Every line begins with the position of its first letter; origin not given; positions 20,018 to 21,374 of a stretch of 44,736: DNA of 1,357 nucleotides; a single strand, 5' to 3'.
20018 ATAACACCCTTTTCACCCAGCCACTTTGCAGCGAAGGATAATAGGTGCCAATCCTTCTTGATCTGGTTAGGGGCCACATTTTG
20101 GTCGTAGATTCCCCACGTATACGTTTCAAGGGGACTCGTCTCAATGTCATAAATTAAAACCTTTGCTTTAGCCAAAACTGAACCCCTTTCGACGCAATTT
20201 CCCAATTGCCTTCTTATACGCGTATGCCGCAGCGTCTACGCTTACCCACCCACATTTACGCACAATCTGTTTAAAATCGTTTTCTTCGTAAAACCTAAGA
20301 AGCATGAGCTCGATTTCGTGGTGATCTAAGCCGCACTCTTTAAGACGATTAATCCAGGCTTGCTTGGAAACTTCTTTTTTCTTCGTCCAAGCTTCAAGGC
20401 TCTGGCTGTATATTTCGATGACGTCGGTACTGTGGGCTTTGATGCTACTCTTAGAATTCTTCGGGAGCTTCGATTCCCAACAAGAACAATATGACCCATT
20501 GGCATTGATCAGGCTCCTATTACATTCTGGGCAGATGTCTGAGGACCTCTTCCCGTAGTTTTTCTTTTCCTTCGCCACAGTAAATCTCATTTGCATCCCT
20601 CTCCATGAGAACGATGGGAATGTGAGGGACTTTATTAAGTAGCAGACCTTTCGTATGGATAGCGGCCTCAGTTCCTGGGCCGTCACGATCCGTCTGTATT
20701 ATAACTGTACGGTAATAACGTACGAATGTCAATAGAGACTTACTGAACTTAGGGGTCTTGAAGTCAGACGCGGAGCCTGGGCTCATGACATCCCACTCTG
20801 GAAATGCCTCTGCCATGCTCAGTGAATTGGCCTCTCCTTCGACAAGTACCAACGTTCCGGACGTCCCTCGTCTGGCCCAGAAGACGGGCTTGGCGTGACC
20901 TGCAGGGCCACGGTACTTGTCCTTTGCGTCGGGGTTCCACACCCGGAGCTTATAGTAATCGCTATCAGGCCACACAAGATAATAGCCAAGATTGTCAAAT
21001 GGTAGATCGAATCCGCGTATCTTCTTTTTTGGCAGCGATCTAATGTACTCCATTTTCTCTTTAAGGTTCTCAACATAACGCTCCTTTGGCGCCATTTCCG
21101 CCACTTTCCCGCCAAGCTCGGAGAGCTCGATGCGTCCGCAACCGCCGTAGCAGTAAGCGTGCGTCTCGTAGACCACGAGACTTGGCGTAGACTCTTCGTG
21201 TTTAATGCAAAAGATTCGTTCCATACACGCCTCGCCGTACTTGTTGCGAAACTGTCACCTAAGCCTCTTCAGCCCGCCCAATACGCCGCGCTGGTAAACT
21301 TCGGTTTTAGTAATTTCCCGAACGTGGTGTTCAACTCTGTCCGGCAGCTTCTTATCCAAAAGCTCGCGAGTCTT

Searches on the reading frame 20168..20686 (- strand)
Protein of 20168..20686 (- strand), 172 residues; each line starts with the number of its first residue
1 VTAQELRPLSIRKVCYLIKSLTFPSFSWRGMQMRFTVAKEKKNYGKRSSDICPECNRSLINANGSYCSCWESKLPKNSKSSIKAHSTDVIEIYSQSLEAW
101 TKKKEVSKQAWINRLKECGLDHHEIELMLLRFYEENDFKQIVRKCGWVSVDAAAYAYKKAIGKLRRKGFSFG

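Call 9: search_protein_families(library=phrogs, proteins=[window:20168-20686:-], max_evalue=0.01)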
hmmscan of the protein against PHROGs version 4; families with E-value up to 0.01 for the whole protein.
window:20168-20686:- (172 aa): 1 family
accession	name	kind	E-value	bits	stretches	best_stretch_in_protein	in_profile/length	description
phrog_18649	-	unknown function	0.0049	17.8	0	46-69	42-65/68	-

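Call 25: search_protein_families(library=pfam, proteins=[window:20168-20686:-], max_evalue=0.05)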
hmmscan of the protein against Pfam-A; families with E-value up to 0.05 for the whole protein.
window:20168-20686:- (172 aa): 3 families
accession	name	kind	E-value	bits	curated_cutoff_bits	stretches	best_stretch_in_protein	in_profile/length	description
PF04640.20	PLATZ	-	0.016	16.2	25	1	40-68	46-74/79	PLATZ transcription factor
PF18912.6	DZR_2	-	0.036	14.3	27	0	45-72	17-44/56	Double zinc ribbon domain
PF08703.15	PLC-beta_C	-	0.039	13.9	27.6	1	86-144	107-165/272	PLC-beta C terminal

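Call 71: search_protein_families(library=ncbifam, proteins=[window:20168-20686:-], max_evalue=0.05)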
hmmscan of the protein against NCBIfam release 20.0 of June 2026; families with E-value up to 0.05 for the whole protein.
window:20168-20686:- (172 aa): 1 family
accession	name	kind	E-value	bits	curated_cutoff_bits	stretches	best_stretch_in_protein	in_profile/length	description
NF007222.0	PRK09640.1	equivalog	0.028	14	194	1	121-167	136-181/188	RNA polymerase sigma factor SigX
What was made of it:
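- The 20168 protein has a C-terminal helix-turn-helix that weakly resembles region 4 of the ECF sigma factor SigX (E = 0.028, call 71).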

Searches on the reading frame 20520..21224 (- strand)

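Call 9: search_protein_families(library=phrogs, proteins=[window:20520-21224:-], max_evalue=0.01)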
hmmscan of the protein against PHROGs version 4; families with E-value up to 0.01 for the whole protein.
window:20520-21224:- (234 aa): 2 families
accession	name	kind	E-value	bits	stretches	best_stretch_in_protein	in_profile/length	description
phrog_239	-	DNA, RNA and nucleotide metabolism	1.8e-07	31.5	1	5-215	44-296/801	DNA primase/helicase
phrog_47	-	DNA, RNA and nucleotide metabolism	2.8e-07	30.4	1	62-226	157-333/947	DNA primase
